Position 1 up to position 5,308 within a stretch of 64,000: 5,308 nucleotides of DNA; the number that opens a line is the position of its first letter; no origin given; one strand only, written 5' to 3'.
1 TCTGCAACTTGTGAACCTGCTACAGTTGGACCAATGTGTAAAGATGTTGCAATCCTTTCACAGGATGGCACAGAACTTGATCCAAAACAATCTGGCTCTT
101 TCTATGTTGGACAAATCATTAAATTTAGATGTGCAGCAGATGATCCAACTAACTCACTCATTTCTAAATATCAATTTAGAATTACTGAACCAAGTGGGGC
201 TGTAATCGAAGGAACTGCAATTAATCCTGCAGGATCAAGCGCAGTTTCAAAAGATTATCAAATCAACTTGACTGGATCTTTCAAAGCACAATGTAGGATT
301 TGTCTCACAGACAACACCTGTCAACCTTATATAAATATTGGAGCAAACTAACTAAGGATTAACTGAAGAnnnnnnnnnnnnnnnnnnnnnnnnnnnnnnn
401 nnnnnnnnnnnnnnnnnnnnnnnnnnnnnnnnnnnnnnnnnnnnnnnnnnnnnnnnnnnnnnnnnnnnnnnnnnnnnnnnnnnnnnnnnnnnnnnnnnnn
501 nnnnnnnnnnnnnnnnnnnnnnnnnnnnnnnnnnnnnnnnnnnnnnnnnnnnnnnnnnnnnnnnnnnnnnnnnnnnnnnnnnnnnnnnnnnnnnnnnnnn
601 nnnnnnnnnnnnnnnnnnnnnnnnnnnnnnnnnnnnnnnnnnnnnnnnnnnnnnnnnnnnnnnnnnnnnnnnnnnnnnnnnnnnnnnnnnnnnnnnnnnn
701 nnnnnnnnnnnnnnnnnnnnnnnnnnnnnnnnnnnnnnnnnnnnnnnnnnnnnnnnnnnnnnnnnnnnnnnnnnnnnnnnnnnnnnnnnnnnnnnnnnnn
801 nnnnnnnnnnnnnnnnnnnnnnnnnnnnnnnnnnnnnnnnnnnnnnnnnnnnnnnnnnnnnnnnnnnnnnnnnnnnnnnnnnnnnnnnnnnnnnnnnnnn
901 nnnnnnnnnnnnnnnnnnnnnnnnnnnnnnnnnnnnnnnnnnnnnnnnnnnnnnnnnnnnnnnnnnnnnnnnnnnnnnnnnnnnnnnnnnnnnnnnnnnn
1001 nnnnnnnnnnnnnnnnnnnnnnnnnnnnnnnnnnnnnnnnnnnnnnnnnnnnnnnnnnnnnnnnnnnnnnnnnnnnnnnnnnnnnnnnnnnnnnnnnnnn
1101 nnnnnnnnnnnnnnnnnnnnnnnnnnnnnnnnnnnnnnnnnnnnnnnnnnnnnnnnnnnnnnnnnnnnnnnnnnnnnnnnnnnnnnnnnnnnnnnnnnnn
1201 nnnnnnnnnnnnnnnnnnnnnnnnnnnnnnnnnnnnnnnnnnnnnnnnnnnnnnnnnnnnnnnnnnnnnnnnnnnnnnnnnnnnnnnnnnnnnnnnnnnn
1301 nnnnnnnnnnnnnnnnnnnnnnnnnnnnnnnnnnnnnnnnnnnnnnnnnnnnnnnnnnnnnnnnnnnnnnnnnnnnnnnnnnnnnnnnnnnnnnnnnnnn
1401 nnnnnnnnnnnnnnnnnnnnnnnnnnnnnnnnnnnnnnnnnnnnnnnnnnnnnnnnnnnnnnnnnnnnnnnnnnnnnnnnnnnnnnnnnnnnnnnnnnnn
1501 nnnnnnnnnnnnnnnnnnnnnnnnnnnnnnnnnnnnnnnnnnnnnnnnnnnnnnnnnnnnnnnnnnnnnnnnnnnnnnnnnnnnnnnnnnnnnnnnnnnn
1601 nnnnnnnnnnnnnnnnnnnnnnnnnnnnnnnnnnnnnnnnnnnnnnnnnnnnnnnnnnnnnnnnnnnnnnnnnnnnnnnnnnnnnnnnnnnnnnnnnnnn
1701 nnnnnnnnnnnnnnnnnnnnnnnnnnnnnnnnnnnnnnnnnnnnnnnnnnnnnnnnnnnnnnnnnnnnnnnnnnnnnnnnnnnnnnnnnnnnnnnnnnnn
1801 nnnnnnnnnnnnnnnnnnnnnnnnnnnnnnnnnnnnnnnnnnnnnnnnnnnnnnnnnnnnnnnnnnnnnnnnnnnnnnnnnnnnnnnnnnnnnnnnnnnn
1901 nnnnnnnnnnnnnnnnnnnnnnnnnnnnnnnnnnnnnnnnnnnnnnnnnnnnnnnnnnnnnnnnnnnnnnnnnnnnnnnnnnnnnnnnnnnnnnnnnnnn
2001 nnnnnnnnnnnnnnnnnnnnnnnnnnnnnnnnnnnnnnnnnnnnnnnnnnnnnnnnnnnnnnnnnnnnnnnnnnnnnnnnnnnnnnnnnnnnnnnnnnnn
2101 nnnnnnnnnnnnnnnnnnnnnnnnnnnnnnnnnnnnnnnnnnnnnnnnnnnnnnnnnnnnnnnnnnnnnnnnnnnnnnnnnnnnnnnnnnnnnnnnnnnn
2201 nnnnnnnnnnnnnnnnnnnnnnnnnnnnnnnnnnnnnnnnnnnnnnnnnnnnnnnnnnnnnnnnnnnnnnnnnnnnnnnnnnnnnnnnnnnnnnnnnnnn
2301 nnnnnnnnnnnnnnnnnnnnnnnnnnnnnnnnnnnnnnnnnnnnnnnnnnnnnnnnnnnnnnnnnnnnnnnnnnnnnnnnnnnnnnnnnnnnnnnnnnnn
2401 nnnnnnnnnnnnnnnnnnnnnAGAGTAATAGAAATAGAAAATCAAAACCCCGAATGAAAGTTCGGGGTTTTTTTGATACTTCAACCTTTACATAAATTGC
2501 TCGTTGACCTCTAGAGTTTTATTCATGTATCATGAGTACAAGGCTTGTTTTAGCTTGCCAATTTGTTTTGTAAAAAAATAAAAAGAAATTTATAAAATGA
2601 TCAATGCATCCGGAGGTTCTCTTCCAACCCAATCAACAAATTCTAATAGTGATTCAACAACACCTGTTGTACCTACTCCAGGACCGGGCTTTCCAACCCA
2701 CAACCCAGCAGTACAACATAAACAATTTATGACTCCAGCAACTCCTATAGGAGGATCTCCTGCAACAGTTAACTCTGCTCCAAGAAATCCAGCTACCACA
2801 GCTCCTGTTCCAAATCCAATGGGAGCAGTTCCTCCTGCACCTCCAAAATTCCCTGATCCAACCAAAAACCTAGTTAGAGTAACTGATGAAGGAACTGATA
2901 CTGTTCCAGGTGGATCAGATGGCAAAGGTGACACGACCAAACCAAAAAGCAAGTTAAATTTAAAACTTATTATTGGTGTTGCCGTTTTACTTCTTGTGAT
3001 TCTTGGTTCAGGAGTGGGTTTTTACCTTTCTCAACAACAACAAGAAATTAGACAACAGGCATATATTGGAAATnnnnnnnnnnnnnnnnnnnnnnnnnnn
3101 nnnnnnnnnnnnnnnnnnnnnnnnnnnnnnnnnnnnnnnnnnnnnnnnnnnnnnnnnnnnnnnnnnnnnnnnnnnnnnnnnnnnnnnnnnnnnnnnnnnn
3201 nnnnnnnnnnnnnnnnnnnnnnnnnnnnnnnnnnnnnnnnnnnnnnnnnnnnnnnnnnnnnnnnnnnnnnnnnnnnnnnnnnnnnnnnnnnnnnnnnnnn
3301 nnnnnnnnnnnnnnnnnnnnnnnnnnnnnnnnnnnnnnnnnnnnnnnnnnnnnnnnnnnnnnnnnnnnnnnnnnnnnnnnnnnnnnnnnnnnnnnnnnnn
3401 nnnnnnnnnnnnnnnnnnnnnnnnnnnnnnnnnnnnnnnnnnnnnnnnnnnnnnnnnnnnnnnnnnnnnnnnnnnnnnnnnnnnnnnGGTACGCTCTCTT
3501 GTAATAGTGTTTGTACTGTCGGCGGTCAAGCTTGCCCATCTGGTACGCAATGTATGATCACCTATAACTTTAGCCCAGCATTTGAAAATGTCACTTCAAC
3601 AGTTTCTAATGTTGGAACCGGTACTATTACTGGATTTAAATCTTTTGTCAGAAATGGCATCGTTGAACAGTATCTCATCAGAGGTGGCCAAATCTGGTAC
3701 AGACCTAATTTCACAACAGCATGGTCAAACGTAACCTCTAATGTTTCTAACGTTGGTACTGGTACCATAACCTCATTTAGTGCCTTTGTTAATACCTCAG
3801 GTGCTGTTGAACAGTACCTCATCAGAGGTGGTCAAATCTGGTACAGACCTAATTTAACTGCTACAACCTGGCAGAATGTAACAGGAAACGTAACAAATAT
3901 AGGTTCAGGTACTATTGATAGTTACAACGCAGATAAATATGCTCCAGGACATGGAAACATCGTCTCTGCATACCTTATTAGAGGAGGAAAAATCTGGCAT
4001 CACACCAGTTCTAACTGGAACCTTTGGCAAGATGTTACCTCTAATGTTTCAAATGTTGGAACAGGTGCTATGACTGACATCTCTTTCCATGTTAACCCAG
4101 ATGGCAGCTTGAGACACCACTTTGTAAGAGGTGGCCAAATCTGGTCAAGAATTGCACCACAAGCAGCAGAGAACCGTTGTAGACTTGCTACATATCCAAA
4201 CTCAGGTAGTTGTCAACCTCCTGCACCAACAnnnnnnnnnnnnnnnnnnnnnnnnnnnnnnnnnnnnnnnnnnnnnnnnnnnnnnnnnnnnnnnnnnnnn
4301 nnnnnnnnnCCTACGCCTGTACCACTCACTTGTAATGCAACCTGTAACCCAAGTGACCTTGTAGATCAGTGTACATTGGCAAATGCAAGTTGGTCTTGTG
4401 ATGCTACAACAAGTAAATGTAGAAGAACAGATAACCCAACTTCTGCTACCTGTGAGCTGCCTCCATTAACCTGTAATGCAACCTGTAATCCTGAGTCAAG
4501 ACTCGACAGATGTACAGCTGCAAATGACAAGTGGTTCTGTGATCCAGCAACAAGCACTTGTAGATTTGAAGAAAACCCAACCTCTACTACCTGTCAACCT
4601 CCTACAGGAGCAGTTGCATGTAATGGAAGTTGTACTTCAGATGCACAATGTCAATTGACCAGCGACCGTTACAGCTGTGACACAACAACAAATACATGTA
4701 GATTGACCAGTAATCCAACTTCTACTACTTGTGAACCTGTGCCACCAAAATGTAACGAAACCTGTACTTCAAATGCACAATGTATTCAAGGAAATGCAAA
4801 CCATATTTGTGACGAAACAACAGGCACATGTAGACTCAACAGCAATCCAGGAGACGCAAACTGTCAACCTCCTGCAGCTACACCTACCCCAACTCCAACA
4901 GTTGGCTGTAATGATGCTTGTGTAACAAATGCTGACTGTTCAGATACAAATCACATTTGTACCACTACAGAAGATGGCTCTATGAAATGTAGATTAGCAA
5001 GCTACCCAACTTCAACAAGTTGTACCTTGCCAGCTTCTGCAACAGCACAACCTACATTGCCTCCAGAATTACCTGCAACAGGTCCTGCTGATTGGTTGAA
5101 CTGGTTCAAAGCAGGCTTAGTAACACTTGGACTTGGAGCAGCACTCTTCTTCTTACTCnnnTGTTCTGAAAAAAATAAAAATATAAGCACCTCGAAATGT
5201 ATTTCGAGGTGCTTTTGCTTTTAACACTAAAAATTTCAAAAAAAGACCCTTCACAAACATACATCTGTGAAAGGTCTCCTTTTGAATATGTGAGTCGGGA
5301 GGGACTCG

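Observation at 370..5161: Two adjacent sortase-type surface proteins built from shared modules, with near-identical 3' ends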

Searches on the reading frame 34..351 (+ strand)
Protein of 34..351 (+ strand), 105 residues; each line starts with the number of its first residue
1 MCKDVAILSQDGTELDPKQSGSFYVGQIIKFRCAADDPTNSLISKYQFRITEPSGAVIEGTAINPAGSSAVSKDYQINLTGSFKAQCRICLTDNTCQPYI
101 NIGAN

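Call 3: search_protein_families(library=pfam, proteins=[window:34-351:+], max_evalue=1)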
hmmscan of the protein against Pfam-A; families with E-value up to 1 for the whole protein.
window:34-351:+ (105 aa): 0 families

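Call 4: search_protein_families(library=ncbifam, proteins=[window:34-351:+], max_evalue=1)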
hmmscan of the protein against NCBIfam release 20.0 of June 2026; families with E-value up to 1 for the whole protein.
window:34-351:+ (105 aa): 0 families

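Call 70: search_protein_families(library=pfam, proteins=[window:34-348:+], max_evalue=10)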
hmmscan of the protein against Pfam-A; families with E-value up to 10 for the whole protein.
seq(105 aa): 0 families

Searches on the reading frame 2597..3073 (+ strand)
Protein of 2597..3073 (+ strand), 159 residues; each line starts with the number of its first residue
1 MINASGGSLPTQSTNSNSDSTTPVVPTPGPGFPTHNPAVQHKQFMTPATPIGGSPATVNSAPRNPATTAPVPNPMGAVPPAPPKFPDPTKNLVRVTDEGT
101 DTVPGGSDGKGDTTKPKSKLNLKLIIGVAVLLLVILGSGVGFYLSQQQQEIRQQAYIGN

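Call 82: find_homologous_proteins(query=window:2597-3073:+, max_evalue=0.001)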
Query seq(159 aa): 109 candidates shared short words with the query, none scored E <= 0.001.

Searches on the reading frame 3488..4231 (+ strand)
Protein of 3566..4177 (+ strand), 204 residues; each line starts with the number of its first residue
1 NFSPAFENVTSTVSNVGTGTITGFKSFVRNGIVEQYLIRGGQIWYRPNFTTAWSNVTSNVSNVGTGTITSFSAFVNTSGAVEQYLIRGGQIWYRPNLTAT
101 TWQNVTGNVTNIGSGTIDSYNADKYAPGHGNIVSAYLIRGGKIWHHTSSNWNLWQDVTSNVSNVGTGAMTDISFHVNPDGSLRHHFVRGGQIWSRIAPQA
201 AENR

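Call 44: predict_structure(alignment_id=A1)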
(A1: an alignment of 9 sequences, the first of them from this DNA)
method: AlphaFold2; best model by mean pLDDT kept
length: 248 residues; sequences in the alignment: 9
mean_pLDDT: 91.6   pTM: 0.87
mean pLDDT of the five models: 91.6, 88.6, 81.4, 79.7, 79.3
residues with pLDDT >= 90: 178; 70-90: 63; 50-70: 7; < 50: 0
segments of 3 or more residues with pLDDT < 50: none
pLDDT, mean of each block of 10 residues (from residue 1): 84 76 89 93 95 96 98 96 96 97 94 98 94 95 96 87 96 84 91 95 95 97 92 81 71
secondary structure, 60 per line:
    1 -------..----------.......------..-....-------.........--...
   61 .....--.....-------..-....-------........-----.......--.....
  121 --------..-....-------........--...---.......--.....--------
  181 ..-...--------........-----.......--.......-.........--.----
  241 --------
elements in order: E20-26 H36-39 E47-55 E58-65 E68-72 H83-86 E94-101 E107-113 E116-120 H132-135 E143-150 E159-165 E168-172 E195-202 E208-214 E217-223 E225-233

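Call 48: fold_search(model_id=the predicted structure, library=pdb)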
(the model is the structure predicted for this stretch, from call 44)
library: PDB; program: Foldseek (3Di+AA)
matches with E <= 10: 1378; with E <= 0.001: 99
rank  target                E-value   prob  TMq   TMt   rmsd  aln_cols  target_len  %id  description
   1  7u68_B                1.4e-06  1.00  0.44  0.54   5.1       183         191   15  Crystal structure of the Vitronectin hemopexin-like domain binding Sodium-2 (released 2023-03-29)
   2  7rj9_B                2.1e-06  1.00  0.48  0.58   4.1       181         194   14  Crystal structure of the Vitronectin hemopexin-like domain binding Calcium (released 2022-07-27)
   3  7u68_A                3.8e-06  1.00  0.41  0.51   6.1       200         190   14  Crystal structure of the Vitronectin hemopexin-like domain binding Sodium-2 (released 2023-03-29)
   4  6o5e_A                4.7e-06  1.00  0.40  0.49   5.6       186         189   16  Crystal structure of the Vitronectin hemopexin-like domain (released 2019-09-18)
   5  3c7x                  1.9e-05  1.00  0.43  0.52   4.9       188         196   14  Hemopexin-like domain of matrix metalloproteinase 14 (released 2009-02-10)
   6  4x47                  2.0e-05  1.00  0.34  0.20   7.3       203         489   16  Crystal structure of the intramolecular trans-sialidase from Ruminococcus gnavus in complex with Neu5Ac2en (released 2015-07-22)
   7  4fu4_A                2.9e-05  1.00  0.42  0.31   6.4       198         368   11  Human collagenase 3 (MMP-13) with peptide from pro-domain (released 2013-08-21)
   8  1ck7                  3.0e-05  1.00  0.48  0.22   7.5       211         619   11  GELATINASE A (FULL-LENGTH) (released 1999-08-25)
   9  1pex                  3.2e-05  1.00  0.42  0.51   5.3       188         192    8  COLLAGENASE-3 (MMP-13) C-TERMINAL HEMOPEXIN-LIKE DOMAIN (released 1996-12-23)
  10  8ic1_A                3.2e-05  1.00  0.43  0.25   6.0       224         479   13  endo-alpha-D-arabinanase EndoMA1 D51N mutant from Microbacterium arabinogalactanolyticum in complex with arabinooligos (released 2023-08-16)
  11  1rtg                  4.9e-05  1.00  0.45  0.53   5.1       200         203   10  C-TERMINAL DOMAIN (HAEMOPEXIN-LIKE DOMAIN) OF HUMAN MATRIX METALLOPROTEINASE-2 (released 1996-06-10)
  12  6gxs_A                4.9e-05  1.00  0.34  0.25   9.0       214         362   12  Crystal structure of CV39L lectin from Chromobacterium violaceum at 1.8 A resolution (released 2019-12-04)
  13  4v0n_D                4.9e-05  1.00  0.33  0.29   8.2       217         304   10  Crystal structure of BBS1N in complex with ARL6DN, soaked with mercury (released 2014-11-19)
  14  1qjs_A                5.2e-05  1.00  0.42  0.28   5.5       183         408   13  mammalian blood serum haemopexin glycosylated-native protein and in complex with its ligand haem (released 2000-02-03)
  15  4x4a                  5.2e-05  1.00  0.34  0.20   7.3       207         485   15  Crystal structure of the intramolecular trans-sialidase from Ruminococcus gnavus in complex with 2,7-Anhydro-Neu5Ac (released 2015-07-22)
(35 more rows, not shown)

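Call 70: search_protein_families(library=pfam, proteins=[window:3566-4177:+], max_evalue=10)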
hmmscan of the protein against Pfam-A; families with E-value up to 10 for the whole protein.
seq(204 aa): 1 family
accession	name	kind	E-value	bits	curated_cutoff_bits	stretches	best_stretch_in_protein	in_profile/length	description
PF17746.7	SfsA_N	-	0.13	12.8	25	1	69-95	16-39/63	SfsA N-terminal OB domain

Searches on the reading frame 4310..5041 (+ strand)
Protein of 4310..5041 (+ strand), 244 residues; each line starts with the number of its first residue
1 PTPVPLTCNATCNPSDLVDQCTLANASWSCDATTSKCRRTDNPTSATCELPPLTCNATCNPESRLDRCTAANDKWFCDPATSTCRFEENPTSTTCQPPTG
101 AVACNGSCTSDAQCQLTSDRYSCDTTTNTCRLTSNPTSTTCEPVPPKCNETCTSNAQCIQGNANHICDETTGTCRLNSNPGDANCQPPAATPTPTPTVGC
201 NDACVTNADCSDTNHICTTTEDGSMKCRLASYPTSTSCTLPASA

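Call 55: predict_structure(alignment_id=A2)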
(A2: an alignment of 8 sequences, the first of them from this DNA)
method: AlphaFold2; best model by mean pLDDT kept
length: 244 residues; sequences in the alignment: 8
mean_pLDDT: 80.5   pTM: 0.39
mean pLDDT of the five models: 80.5, 80.1, 79.5, 77.0, 74.0
residues with pLDDT >= 90: 28; 70-90: 187; 50-70: 20; < 50: 9
segments of 3 or more residues with pLDDT < 50: 192-196
pLDDT, mean of each block of 10 residues (from residue 1): 70 80 85 87 77 88 80 88 87 78 84 86 88 84 84 89 88 86 73 52 81 80 83 69 46
secondary structure, 60 per line:
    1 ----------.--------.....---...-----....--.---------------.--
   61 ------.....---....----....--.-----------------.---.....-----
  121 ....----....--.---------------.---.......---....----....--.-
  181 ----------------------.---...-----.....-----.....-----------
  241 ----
elements in order: H20-24 E28-30 E36-39 H67-71 E75-78 E83-86 H111-115 E121-124 E129-132 H155-161 E165-168 E173-176 E215-219 E225-229

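Call 60: fold_search(model_id=the predicted structure, library=pdb)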
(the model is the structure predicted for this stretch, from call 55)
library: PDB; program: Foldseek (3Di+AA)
matches with E <= 10: 14; with E <= 0.001: 0
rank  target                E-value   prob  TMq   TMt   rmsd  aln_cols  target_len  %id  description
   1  8hna                  2.0e+00  0.04  0.11  0.15   9.8        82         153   26  Crystal structure of N-terminal fragment (20-221aa) of human SCARF1 (released 2023-12-20)
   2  8g4y_B                3.0e+00  0.41  0.11  0.59   2.0        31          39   32  Structure of ZNRF3 ECD bound to peptide MK1-3.6.10 (released 2023-12-20)
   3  8f2f_MODEL_1_A        3.4e+00  0.25  0.11  0.57   2.1        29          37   31  NMR solution structure of lambda-MeuKTx-1 (released 2022-11-23)
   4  8sem_MODEL_1_A        3.6e+00  0.41  0.12  0.65   1.2        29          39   28  Structural and functional characterisation of Tst2, a novel TRPV1 inhibitory peptide from the Australian sea a (released 2023-09-27)
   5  1lu0_A                4.1e+00  0.11  0.08  0.51   3.1        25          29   24  Atomic Resolution Structure of Squash Trypsin Inhibitor: Unexpected Metal Coordination (released 2002-08-28)
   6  1mb6_MODEL_1_A        4.3e+00  0.16  0.10  0.57   2.1        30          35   30  Three dimensional solution structure of huwentoxin-IV by 2D 1H-NMR (released 2002-08-21)
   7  8jx8_A                5.3e+00  0.02  0.08  0.02   9.5        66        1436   18  rat megalin head (released 2024-06-19)
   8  3s2k_C                6.4e+00  0.25  0.11  0.35   1.4        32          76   22  Structural basis of Wnt signaling inhibition by Dickkopf binding to LRP5/6. (released 2011-11-02)
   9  7nam_B                6.4e+00  0.06  0.09  0.46   5.1        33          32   15  LRP6_E1 in complex with Lr-EET-3.5 (released 2022-06-29)
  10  9i3v_B                7.2e+00  0.00  0.12  0.02  24.5       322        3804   11  Cryo-EM structure of the human LRP2 ectodomain (released 2026-02-04)
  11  5o57_MODEL_1_A        8.2e+00  0.09  0.09  0.22   1.9        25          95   28  Solution Structure of the N-terminal Region of Dkk4 (released 2018-06-13)
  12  1s6x_MODEL_1_A        8.8e+00  0.10  0.10  0.54   2.0        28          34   21  Solution structure of VSTx (released 2005-03-22)
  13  9dxx_E                8.8e+00  0.02  0.06  0.24   6.4        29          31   21  Crystal structure of the A/Puerto Rico/8/1934 (H1N1) influenza virus hemagglutinin in complex with D-peptide (released 2025-06-25)
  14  2kni_MODEL_1_A        9.4e+00  0.04  0.09  0.37   5.1        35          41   14  High-resolution solution structure of the ASIC1a blocker PcTX1 (released 2010-09-01)

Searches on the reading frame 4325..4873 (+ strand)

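Call 70: search_protein_families(library=pfam, proteins=[window:4325-4873:+], max_evalue=10)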
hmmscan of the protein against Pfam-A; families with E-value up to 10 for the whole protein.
seq(183 aa): 1 family
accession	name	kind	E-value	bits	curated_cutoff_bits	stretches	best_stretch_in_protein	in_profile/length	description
PF20625.3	WW_USP8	-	0.27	11.6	23.8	0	71-88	11-28/33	USP8 WW domain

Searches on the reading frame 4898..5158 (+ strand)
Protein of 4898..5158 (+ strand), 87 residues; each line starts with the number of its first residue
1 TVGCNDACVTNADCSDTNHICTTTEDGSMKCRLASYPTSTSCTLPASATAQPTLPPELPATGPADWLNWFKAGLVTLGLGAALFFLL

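Call 10: find_homologous_proteins(query=window:4898-5158:+, max_evalue=0.001)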
Query seq(87 aa) (87 aa): 1 proteins with E <= 0.001 among 2 candidates.
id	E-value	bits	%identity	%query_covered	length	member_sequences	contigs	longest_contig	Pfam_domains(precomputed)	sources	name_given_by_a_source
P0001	1.4e-24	104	61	98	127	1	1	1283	-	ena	-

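Call 69: search_protein_families(library=ncbifam, proteins=[window:4898-5158:+], max_evalue=10)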
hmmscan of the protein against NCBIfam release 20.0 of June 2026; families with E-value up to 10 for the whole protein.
seq(87 aa): 1 family
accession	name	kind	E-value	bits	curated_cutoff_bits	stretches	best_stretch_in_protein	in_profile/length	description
TIGR01167.1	LPXTG_anchor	domain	0.061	14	15.9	1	57-85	1-28/34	LPXTG cell wall anchor domain-containing protein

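Call 70: search_protein_families(library=pfam, proteins=[window:4898-5158:+], max_evalue=10)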
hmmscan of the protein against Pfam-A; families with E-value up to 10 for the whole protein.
seq(87 aa): 1 family
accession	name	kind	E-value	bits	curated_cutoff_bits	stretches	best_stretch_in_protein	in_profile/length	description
PF02977.21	CarbpepA_inh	-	0.4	10.9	25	1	4-17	8-21/46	Carboxypeptidase A inhibitor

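Call 73: find_related_loci(query=A3, collection=metagenome_contigs, flank=10000)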
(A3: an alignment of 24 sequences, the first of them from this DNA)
Query A3 (84 aa) in metagenome_contigs; peptide patterns used: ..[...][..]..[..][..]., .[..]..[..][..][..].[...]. (x = any residue, [..] = any of these).
255 stretches matched a pattern; 61 encode a relative of the query (tblastn E <= 1e-3); 61 distinct loci.
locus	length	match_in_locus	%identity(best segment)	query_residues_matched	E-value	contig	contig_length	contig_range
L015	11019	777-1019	81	1-84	6e-43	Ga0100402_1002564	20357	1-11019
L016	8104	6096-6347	67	1-84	1e-37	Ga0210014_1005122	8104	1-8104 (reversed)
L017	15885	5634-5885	67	1-84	1e-37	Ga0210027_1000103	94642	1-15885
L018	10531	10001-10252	67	1-84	1e-37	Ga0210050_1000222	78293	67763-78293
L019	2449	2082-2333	67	1-84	1e-37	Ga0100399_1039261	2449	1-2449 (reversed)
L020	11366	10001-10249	69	1-84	6e-37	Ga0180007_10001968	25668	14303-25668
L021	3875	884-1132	63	1-84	2e-34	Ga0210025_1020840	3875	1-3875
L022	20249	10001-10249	62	1-84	3e-34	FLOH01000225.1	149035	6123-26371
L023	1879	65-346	59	1-84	2e-33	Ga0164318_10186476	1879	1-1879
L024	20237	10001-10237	66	1-78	3e-31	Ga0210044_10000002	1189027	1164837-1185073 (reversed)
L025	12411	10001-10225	66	1-79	2e-31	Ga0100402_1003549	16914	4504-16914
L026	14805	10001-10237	66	1-78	3e-31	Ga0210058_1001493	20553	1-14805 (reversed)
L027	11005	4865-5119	60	1-79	6e-27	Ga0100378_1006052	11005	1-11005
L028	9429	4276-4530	60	1-79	6e-27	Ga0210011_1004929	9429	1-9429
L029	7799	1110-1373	57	1-79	1e-25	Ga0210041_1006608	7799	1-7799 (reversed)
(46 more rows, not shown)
